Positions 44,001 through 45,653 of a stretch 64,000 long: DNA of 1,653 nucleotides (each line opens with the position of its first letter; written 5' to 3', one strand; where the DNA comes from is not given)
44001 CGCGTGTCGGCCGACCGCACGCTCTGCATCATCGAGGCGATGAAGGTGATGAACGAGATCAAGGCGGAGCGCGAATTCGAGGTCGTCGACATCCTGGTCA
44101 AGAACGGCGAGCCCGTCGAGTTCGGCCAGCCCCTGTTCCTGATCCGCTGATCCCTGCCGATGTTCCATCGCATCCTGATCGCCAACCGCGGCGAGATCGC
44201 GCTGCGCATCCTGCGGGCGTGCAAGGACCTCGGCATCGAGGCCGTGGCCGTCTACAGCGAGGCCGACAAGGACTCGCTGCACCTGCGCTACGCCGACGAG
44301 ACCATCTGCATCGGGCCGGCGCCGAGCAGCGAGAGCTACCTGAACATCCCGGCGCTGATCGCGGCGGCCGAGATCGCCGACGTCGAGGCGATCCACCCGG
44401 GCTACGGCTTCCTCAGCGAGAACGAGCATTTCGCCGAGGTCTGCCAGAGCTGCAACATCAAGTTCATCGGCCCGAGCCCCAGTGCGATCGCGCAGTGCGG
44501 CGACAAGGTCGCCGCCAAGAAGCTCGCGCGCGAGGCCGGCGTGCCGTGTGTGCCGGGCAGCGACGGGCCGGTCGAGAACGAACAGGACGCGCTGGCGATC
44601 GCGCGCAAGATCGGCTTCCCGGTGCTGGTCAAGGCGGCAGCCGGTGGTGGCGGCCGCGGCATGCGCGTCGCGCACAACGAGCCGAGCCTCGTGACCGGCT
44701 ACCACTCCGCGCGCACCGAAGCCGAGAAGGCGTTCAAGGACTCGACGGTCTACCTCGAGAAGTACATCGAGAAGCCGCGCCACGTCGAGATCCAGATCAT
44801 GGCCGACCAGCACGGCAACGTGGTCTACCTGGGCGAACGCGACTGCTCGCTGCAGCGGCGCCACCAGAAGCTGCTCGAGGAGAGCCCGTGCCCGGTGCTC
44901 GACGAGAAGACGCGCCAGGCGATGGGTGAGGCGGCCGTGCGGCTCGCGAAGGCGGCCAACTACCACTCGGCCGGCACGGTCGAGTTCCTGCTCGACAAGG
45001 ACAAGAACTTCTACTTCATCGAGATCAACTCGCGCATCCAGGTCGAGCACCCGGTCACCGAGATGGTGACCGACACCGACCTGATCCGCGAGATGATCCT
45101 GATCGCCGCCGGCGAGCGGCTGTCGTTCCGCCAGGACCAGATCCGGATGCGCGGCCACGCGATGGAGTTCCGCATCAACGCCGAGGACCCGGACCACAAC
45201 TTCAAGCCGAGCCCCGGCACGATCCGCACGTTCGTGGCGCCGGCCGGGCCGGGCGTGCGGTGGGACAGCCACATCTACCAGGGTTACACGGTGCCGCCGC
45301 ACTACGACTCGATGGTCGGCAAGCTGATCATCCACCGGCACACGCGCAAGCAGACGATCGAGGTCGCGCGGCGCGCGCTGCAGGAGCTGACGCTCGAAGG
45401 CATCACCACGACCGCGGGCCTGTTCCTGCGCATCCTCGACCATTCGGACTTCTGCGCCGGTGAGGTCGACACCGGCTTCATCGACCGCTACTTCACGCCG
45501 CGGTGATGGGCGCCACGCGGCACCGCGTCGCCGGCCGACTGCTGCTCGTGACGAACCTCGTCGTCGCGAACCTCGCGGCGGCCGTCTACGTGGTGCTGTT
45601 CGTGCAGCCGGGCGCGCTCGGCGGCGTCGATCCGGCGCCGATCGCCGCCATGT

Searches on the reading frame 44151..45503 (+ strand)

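Call 69: search_protein_families(library=pfam, proteins=[window:44151-45503:+], max_evalue=0.001)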
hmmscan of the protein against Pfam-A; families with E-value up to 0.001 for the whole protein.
window:44151-45503:+ (451 aa): 7 families
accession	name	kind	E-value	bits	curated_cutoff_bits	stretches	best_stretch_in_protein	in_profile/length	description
PF02786.22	CPSase_L_D2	-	2.1e-78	263.1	19.8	1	118-325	1-209/211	Carbamoyl-phosphate synthase L chain, ATP binding domain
PF00289.28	Biotin_carb_N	-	2.1e-47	160.6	25.5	1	4-113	1-110/110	Biotin carboxylase, N-terminal domain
PF02785.25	Biotin_carb_C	-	3.6e-38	130.4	32.4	1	339-445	1-107/108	Biotin carboxylase C-terminal domain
PF07478.18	Dala_Dala_lig_C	-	2.8e-09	37.2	24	1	146-294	27-174/204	D-ala D-ala ligase C-terminus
PF02222.28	ATP-grasp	-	1.2e-06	28.7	27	1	141-295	16-162/179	ATP-grasp domain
PF08443.16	RimK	-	3e-05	24.2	21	1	143-316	26-185/188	RimK-like ATP-grasp domain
PF02655.19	ATP-grasp_3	-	0.00045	20.8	23.2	0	116-297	1-158/160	ATP-grasp domain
